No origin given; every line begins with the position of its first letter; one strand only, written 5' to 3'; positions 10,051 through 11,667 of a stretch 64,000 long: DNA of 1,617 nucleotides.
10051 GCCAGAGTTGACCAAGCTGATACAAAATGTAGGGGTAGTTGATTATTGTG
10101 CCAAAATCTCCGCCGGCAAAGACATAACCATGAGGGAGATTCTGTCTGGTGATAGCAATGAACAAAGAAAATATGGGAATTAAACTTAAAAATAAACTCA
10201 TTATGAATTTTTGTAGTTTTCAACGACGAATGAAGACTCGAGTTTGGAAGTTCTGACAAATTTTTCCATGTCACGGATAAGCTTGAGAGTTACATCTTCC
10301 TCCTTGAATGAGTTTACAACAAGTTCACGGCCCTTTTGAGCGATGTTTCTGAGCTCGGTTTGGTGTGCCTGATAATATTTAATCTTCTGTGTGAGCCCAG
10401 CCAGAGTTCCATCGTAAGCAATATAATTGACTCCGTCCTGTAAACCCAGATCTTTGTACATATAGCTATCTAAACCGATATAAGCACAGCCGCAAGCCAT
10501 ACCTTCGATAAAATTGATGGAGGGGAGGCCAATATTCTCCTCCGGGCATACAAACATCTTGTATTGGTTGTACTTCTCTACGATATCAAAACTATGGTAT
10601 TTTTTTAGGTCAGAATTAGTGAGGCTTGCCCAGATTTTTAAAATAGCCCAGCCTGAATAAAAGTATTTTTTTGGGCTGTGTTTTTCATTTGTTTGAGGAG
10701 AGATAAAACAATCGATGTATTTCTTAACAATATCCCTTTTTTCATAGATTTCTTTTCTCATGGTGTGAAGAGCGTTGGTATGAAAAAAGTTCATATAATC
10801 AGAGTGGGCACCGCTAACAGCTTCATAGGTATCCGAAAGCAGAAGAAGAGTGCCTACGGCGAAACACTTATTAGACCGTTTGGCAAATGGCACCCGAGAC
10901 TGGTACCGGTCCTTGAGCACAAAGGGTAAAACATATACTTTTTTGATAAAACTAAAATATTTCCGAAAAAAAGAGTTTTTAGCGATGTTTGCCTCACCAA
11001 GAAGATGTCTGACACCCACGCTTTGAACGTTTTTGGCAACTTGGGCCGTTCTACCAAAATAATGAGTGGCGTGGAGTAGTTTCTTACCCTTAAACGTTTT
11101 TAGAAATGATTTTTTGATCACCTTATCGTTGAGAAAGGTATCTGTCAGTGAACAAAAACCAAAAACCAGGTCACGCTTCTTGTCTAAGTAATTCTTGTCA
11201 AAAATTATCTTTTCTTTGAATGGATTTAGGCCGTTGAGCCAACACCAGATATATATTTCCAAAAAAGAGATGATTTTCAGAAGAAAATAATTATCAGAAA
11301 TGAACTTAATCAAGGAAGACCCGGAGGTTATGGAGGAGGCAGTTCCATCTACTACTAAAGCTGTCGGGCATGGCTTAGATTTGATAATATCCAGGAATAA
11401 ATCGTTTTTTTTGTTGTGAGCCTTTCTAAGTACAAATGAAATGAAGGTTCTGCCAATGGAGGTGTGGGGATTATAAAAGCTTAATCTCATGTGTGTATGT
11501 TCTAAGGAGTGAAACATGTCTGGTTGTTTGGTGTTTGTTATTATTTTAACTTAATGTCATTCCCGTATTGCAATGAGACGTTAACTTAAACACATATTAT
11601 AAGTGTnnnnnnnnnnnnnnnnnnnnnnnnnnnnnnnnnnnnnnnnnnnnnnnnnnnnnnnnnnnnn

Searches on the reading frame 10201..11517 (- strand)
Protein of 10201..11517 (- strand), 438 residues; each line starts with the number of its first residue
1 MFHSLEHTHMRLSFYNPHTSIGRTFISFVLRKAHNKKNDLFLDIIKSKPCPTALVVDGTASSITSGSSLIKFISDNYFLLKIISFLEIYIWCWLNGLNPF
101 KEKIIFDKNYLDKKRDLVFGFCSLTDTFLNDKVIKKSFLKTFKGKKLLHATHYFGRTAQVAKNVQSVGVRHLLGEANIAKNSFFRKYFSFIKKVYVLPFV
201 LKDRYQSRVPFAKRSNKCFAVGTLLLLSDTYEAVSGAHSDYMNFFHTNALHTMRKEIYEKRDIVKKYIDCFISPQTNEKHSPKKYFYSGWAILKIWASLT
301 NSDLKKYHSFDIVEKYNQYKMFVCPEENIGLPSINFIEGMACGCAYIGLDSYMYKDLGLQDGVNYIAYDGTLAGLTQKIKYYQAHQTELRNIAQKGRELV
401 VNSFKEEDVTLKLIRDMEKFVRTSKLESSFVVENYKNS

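Call 10: search_protein_families(library=pfam, proteins=[window:10201-11517:-], max_evalue=0.001)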
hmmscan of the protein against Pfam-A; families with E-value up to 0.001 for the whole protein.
window:10201-11517:- (438 aa): 1 family
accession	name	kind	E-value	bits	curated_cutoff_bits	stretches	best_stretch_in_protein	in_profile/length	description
PF13524.12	Glyco_trans_1_2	-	4.3e-07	30.4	25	1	310-403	38-132/144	Glycosyl transferase-like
